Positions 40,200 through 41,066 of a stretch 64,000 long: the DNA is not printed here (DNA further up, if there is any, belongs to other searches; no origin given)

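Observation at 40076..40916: Panacea (DUF4065) antitoxin-type gene overlapping an unrecognisable 101-aa ORF: candidate new toxin-antitoxin pair riding on an IS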

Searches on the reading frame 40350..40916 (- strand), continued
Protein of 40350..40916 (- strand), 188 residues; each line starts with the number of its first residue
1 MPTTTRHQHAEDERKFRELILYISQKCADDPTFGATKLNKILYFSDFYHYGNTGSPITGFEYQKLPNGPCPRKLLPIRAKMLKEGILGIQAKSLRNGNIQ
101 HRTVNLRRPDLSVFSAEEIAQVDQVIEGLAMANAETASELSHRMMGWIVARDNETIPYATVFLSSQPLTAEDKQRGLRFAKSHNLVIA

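Call 60: get_annotated_region(hit=H11, flank=1500)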
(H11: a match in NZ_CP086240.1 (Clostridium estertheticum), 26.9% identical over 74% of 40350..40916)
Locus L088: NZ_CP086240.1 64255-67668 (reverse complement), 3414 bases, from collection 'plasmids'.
description: Clostridium estertheticum strain CF009 plasmid pCF009-a, complete sequence
organism: Clostridium estertheticum (NCBI taxid 238834)
taxonomy: Bacteria; Bacillota; Clostridia; Eubacteriales; Clostridiaceae; Clostridium; Clostridium estertheticum
host: -; source: single colony,bovine feces; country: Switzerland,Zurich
typing (MOB-suite, as given by PLSDB): non-mobilizable
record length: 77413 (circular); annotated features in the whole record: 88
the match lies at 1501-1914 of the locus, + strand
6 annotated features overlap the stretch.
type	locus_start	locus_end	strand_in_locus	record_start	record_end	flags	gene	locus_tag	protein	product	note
CDS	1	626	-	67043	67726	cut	-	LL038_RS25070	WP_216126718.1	VanZ family protein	-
CDS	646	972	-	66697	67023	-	-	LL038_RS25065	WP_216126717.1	PadR family transcriptional regulator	-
CDS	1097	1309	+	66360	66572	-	-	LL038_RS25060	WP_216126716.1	hypothetical protein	-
CDS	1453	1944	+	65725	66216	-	-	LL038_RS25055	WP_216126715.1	Panacea domain-containing protein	-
CDS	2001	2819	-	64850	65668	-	-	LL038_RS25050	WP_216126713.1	hypothetical protein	-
CDS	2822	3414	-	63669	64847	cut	-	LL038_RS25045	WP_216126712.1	ATP-binding protein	-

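Call 61: get_annotated_region(hit=H13, flank=1500)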
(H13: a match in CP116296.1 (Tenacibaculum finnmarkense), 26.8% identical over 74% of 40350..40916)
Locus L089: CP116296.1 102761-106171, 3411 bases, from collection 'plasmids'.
description: Tenacibaculum finnmarkense strain LI C6 FM3-F plasmid unnamed, complete sequence
organism: Tenacibaculum finnmarkense (NCBI taxid 2781243)
taxonomy: Bacteria; Bacteroidota; Flavobacteriia; Flavobacteriales; Flavobacteriaceae; Tenacibaculum; Tenacibaculum finnmarkense
host: -; source: Atlantic salmon (Salmo salar L.),Bacterial Culture; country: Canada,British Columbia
typing (MOB-suite, as given by PLSDB): non-mobilizable
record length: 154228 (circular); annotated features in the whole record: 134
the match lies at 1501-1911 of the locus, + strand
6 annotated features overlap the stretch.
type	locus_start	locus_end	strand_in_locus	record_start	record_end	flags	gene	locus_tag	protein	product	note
CDS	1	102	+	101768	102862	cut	-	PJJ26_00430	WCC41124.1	HigA family addiction module antitoxin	-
CDS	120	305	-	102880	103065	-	-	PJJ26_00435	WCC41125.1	hypothetical protein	-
CDS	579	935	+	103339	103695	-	-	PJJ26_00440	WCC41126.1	type II toxin-antitoxin system MqsR family toxin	-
CDS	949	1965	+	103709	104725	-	-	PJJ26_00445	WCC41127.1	DUF4065 domain-containing protein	-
CDS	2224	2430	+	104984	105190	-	-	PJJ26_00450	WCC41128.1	helix-turn-helix transcriptional regulator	-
CDS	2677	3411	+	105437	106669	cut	-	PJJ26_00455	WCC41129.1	PD-(D/E)XK nuclease family protein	-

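Call 62: get_annotated_region(hit=H5, flank=1500)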
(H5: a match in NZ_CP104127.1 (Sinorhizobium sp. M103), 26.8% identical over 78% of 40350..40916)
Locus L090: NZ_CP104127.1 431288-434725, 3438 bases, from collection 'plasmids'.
description: Sinorhizobium sp. M103 plasmid pM103a, complete sequence
organism: Sinorhizobium sp. M103 (NCBI taxid 2976821)
taxonomy: Bacteria; Pseudomonadota; Alphaproteobacteria; Hyphomicrobiales; Rhizobiaceae; Sinorhizobium; Sinorhizobium sp. M103
host: -; source: Phaseolus vulgaris,cell culture,Phaseolus vulgaris nodule,nodule from plant grown in inoculum free soil; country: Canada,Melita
typing (MOB-suite, as given by PLSDB): non-mobilizable
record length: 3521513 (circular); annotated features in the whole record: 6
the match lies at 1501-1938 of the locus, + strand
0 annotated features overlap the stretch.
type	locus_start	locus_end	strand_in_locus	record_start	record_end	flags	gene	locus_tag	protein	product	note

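Call 68: search_protein_families(library=padloc, proteins=[window:40350-40916:-], max_evalue=1)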
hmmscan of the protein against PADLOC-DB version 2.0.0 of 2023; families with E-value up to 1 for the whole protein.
window:40350-40916:- (188 aa): 0 families

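Call 93: find_related_loci(query=A5, collection=viral_contigs, flank=4000)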
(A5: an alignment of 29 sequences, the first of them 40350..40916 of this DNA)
Query A5 (188 aa) in viral_contigs; peptide patterns used: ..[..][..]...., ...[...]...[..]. (x = any residue, [..] = any of these).
64 stretches matched a pattern; 13 encode a relative of the query (tblastn E <= 1e-3); 13 distinct loci.
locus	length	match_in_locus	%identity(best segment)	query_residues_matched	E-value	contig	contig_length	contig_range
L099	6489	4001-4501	43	12-179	1e-43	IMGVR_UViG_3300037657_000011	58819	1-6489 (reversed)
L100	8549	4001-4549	45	4-188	9e-43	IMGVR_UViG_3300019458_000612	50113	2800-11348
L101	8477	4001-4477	49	15-173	6e-43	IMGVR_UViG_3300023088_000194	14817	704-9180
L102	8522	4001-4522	45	12-184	2e-42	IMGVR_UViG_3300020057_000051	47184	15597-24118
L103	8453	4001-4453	49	15-164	4e-42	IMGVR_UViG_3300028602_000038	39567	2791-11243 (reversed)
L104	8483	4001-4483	42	14-175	2e-39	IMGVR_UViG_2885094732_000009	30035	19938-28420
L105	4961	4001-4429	46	15-158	5e-37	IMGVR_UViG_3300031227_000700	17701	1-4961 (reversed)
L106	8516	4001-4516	40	10-182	4e-36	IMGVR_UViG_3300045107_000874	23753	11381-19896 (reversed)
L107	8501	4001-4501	42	13-180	4e-36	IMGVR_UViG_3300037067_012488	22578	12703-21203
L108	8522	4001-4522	35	1-172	1e-31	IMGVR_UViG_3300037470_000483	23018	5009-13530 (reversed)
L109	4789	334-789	35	12-164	1e-25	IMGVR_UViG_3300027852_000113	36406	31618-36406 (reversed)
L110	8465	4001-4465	34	12-166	3e-24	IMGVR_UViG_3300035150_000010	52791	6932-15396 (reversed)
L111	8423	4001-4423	33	12-157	8e-19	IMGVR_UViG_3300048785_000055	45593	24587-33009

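Call 95: predict_structure(alignment_id=A5)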
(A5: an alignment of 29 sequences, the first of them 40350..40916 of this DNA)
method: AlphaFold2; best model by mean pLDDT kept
length: 188 residues; sequences in the alignment: 29
mean_pLDDT: 85.5   pTM: 0.79
mean pLDDT of the five models: 85.5, 83.8, 83.5, 81.8, 79.6
residues with pLDDT >= 90: 104; 70-90: 53; 50-70: 25; < 50: 6
segments of 3 or more residues with pLDDT < 50: 1-5
pLDDT, mean of each block of 10 residues (from residue 1): 57 98 96 90 94 93 90 96 97 92 95 98 93 79 77 86 62 68 60
secondary structure, 60 per line:
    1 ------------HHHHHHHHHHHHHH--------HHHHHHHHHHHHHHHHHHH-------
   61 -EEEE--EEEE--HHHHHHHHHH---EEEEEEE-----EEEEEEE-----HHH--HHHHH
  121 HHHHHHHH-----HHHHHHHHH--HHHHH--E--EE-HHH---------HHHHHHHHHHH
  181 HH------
elements in order: H13-26 H35-53 E62-65 E68-71 H74-83 E87-93 E99-105 H116-128 H134-142 H145-149 H170-182

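Call 99: fold_search(model_id=the predicted structure, library=pdb)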
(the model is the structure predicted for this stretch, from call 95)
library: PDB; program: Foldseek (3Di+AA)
matches with E <= 10: 596; with E <= 0.001: 0
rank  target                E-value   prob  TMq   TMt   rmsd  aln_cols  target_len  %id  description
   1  7yk3_D                2.6e-03  1.00  0.44  0.44   6.9       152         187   13  Crystal structure of DarTG toxin-antitoxin complex from Mycobacterium tuberculosis (released 2023-05-31)
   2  7yk3_B                2.6e-03  1.00  0.44  0.44   7.3       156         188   15  Crystal structure of DarTG toxin-antitoxin complex from Mycobacterium tuberculosis (released 2023-05-31)
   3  3r0a_A                7.0e-02  0.41  0.16  0.23  14.5       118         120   10  Possible transcriptional regulator from Methanosarcina mazei Go1 (gi 21227196) (released 2011-03-23)
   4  3elk_B                1.0e-01  0.77  0.26  0.41   9.0       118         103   15  Crystal structure of putative transcriptional regulator TA0346 from Thermoplasma acidophilum (released 2008-09-30)
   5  2v79_B                1.2e-01  0.51  0.19  0.29  13.3       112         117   12  Crystal Structure of the N-terminal domain of DnaD from Bacillus Subtilis (released 2008-01-15)
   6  9a5c_B                1.3e-01  0.23  0.17  0.14  19.8       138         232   14  Integrative model of GLPD-DNAD by crosslinking MS and deep learning (released 2024-09-18)
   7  1j0r_A                1.5e-01  0.41  0.23  0.32   9.1       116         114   17  Crystal structure of the replication termination protein mutant C110S (released 2003-11-20)
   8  3r0a_B                1.5e-01  0.30  0.16  0.23  14.5       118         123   10  Possible transcriptional regulator from Methanosarcina mazei Go1 (gi 21227196) (released 2011-03-23)
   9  1bm9_A                1.6e-01  0.38  0.25  0.34  11.6       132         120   17  REPLICATION TERMINATOR PROTEIN FROM BACILLUS SUBTILIS (released 1999-01-06)
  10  4ejo_B                1.8e-01  0.47  0.21  0.31   9.6       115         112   15  Crystal structure of padr family transcriptional regulator from Eggerthella lenta DSM 2243 (released 2012-04-25)
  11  1kyz_C                1.8e-01  0.18  0.15  0.09  15.1       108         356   14  Crystal Structure Analysis of Caffeic acid/5-hydroxyferulic acid 3/5-O-methyltransferase Ferulic Acid Complex (released 2002-08-28)
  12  8xks_B                1.8e-01  0.12  0.13  0.06  14.0       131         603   18  The cryo-EM structure of Orf2971-FtsHi motor complex (released 2024-12-04)
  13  1j0r_B                2.2e-01  0.30  0.24  0.33  12.0       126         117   17  Crystal structure of the replication termination protein mutant C110S (released 2003-11-20)
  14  3elk_A                2.4e-01  0.47  0.25  0.38   8.9       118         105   17  Crystal structure of putative transcriptional regulator TA0346 from Thermoplasma acidophilum (released 2008-09-30)
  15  3we2_B                2.8e-01  0.54  0.28  0.42   9.0       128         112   10  Structure of BLM RQC domain bound to a phosphate ion (released 2013-11-13)
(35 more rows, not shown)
